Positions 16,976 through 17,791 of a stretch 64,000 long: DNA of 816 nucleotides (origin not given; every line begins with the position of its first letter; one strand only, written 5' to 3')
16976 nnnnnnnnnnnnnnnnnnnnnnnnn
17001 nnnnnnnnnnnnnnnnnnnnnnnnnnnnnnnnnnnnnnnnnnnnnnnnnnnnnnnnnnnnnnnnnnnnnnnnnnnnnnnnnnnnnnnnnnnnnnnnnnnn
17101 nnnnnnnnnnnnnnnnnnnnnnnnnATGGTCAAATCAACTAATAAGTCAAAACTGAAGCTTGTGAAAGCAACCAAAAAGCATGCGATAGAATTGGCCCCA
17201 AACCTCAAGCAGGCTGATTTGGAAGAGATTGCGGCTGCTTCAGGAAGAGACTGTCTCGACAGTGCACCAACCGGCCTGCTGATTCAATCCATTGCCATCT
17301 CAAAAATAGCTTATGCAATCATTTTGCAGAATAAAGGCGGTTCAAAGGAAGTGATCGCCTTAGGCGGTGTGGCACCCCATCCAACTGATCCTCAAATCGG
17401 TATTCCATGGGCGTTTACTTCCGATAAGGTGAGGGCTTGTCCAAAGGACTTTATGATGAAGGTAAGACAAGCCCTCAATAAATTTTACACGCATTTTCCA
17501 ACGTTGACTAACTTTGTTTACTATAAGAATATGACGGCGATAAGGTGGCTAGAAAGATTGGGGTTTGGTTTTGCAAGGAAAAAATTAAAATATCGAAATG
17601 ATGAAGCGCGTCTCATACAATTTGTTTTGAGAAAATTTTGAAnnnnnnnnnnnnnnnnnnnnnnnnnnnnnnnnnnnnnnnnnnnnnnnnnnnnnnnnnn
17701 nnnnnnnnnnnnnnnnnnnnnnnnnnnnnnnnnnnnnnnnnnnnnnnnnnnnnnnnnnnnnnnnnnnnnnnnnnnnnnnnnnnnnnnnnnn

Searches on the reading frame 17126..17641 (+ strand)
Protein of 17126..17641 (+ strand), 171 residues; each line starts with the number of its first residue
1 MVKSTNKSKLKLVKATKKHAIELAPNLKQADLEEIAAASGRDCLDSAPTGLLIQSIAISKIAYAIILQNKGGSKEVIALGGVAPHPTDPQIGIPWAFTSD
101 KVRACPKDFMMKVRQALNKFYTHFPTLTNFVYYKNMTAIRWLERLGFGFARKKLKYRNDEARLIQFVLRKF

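Call 6: search_protein_families(library=pfam, max_evalue=0.1, proteins=[window:17126-17641:+])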
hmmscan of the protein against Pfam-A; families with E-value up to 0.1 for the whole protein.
window:17126-17641:+ (171 aa): 1 family
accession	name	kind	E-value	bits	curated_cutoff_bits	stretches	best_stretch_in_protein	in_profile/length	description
PF11090.14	Phage_T7_Gp13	-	0.00011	22.9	25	1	95-150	23-82/86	Bacteriophage T7, probable scaffold protein Gp13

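Call 7: search_protein_families(library=phrogs, max_evalue=0.1, proteins=[window:17126-17641:+])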
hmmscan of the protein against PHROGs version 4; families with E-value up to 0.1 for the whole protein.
window:17126-17641:+ (171 aa): 3 families
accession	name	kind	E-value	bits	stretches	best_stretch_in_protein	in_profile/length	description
phrog_308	-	head and packaging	8.9e-28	98.4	1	10-168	3-148/151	internal virion protein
phrog_4177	-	unknown function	0.0069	17.4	1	57-159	36-132/143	-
phrog_24148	-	DNA, RNA and nucleotide metabolism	0.1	13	0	100-142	131-173/275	HNH endonuclease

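Call 35: search_dna_similar(query=window:17126-17641:+, collection=phages, mode=protein, max_evalue=0.001, max_rows=25)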
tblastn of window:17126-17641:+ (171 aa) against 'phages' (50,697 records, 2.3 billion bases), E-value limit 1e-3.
Records with a match: 70; places in all: 70; records where one place covers at least 80% of the query: 9.
Best place of each record, by identity: <60% 70.
By first word of the organism name: Escherichia 14; Salmonella 12; Pelagibacter 8; Pseudomonas 6; Roseobacter 4; Rhizobium 4; uncultured 4; Klebsiella 4; Enterobacter 3; Mesorhizobium 2; and 9 more.
By host as written in the record: - 12; Paracoccaceae bacterium strain FZCC0023 4; Escherichia coli O157:H7 4; Salmonella enterica subsp. enterica serovar Heidelberg 3; Candidatus Pelagibacter ubique HTCC1062 3; Candidatus Pelagibacter sp. HTCC7211 3; Mesorhizobium loti R7ANS 2; Salmonella enterica 2; and 29 more.
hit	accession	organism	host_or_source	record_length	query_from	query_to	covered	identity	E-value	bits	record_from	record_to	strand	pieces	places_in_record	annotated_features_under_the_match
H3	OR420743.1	Roseobacter phage CRP-125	Paracoccaceae bacterium strain FZCC0023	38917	23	167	85%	31.0%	4e-10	63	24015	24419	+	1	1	hypothetical protein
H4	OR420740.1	Roseobacter phage CRP-114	Paracoccaceae bacterium strain FZCC0023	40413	23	167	85%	29.0%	2e-6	52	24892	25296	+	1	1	hypothetical protein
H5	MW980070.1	Rhizobium phage RHEph21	Rhizobium gallicum sv. phaseoli R72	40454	23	152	76%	32.3%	3e-7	55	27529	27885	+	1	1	putative internal virion protein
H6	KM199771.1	Mesorhizobium phage vB_MloP_Lo5R7ANS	Mesorhizobium loti R7ANS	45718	20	156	80%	30.7%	2e-7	55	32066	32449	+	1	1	hypothetical protein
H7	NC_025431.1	Mesorhizobium phage vB_MloP_Lo5R7ANS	Mesorhizobium loti R7ANS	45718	20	156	80%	30.7%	2e-7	55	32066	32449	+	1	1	internal virion protein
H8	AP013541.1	uncultured phage_MedDCM-OCT-S42-C7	metagenomic fosmid library constructed ...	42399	20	164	85%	28.6%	1e-7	56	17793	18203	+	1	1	putative acetyltransferase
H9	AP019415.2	Pseudomonas phage HU1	Pseudomonas lactis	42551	19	150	77%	31.1%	5e-8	57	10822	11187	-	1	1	hypothetical protein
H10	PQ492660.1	Limnohabitans phage YIMV22061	Limnohabitans sp. YIMB22184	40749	22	147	74%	32.5%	2e-6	52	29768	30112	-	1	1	hypothetical protein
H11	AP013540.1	uncultured phage_MedDCM-OCT-S28-C10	metagenomic fosmid library constructed ...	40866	20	164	85%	28.1%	5e-7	54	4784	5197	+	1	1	putative acetyltransferase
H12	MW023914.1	Rhizobium phage vB_RleA_TRX32-1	Rhizobium leguminosarum TRX32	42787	23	151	75%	31.0%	2e-9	61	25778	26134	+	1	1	hypothetical protein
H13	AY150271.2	Salmonella phage epsilon15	Salmonella enterica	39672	19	147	75%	31.0%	5e-9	60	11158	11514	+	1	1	acetyltransferase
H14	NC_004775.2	Salmonella phage epsilon15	Salmonella enterica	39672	19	147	75%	31.0%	5e-9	60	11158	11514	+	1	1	internal virion protein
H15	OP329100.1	Pseudomonas phage LUZ100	Pseudomonas aeruginosa PaLo41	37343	20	152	78%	29.3%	6e-7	54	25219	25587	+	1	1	putative scaffold protein | terminator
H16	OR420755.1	Roseobacter phage CRP-113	Paracoccaceae bacterium strain FZCC0023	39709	23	167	85%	26.2%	1e-8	59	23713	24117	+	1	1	hypothetical protein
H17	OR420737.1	Roseobacter phage CRP-171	Paracoccaceae bacterium strain FZCC0023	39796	23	167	85%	26.2%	1e-8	59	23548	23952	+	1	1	hypothetical protein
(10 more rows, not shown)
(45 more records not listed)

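Call 37: get_annotated_region(hit=H7, flank=4000)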
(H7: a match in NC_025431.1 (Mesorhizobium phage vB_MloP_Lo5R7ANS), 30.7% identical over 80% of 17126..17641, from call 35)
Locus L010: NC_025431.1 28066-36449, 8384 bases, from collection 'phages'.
description: Mesorhizobium phagevB_MloP_Lo5R7ANS, complete genome.
organism: Mesorhizobium phage vB_MloP_Lo5R7ANS (NCBI taxid 1527771)
taxonomy: Viruses; Duplodnaviria; Heunggongvirae; Uroviricota; Caudoviricetes; Autographiviridae; Pairvirus; Pairvirus Lo5R7ANS
host: Mesorhizobium loti R7ANS; source: -; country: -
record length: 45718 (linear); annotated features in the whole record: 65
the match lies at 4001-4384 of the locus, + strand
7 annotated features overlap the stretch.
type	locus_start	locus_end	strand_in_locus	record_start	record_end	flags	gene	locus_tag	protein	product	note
CDS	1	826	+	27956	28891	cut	-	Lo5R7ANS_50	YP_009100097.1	major head protein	-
CDS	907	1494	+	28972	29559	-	-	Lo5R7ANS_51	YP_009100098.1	tail protein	putative T7-like tail tubular protein A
CDS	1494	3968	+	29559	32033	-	-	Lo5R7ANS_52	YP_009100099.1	tail protein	putative T7-like tail tubular protein B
CDS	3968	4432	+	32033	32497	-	-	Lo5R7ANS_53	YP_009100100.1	internal virion protein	-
CDS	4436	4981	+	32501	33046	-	-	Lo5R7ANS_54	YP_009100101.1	internal virion protein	-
CDS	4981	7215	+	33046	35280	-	-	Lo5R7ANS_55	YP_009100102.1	hypothetical protein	-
CDS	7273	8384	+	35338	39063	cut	-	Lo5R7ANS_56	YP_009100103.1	putative internal virion protein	-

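Call 38: get_annotated_region(hit=H3, flank=4000)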
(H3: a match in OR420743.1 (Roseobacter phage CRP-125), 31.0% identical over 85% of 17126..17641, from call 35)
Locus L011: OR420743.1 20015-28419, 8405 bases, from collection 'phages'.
description: Roseobacter phage CRP-125, complete genome.
organism: Roseobacter phage CRP-125 (NCBI taxid 3072844)
taxonomy: Viruses; Duplodnaviria; Heunggongvirae; Uroviricota; Caudoviricetes; Autographiviridae
host: Paracoccaceae bacterium strain FZCC0023; source: marine; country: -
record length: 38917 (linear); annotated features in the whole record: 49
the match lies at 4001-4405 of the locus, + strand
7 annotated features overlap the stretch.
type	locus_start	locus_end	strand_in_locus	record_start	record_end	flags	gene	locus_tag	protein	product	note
CDS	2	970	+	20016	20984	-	-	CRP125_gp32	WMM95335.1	capsid protein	-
CDS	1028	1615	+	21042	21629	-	-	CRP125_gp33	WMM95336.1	tail tubular protein A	-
CDS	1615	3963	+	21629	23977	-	-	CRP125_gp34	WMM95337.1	tail tubular protein B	-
CDS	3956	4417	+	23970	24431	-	-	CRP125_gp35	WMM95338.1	hypothetical protein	-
CDS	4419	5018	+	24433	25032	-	-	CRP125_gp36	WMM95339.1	hypothetical protein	-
CDS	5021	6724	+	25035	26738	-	-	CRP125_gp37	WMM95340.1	hypothetical protein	-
CDS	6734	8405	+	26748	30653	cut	-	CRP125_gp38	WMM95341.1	hypothetical protein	-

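Call 39: get_annotated_region(hit=H5, flank=4000)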
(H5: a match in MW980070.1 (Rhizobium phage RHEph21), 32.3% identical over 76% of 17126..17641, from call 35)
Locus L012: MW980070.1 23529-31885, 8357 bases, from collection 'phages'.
description: Rhizobium phage RHEph21, complete genome.
organism: Rhizobium phage RHEph21 (NCBI taxid 2836134)
taxonomy: Viruses; Duplodnaviria; Heunggongvirae; Uroviricota; Caudoviricetes; Autographiviridae; Paadamvirus
host: Rhizobium gallicum sv. phaseoli R72; source: agricultural lands; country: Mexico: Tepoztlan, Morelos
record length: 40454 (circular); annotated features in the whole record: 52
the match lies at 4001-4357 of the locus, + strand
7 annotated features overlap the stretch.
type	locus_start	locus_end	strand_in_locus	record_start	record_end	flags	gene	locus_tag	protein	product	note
CDS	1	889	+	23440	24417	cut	-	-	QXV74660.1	major capsid protein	-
CDS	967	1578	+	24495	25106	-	-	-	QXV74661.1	tail tubular protein A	-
CDS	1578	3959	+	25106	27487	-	-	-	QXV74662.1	tail tubular protein B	-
CDS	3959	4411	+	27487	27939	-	-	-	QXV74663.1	putative internal virion protein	-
CDS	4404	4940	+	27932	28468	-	-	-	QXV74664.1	putative internal virion protein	-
CDS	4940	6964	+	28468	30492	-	-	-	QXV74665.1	hypothetical protein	-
CDS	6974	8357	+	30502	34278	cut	-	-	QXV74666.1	putative internal virion protein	-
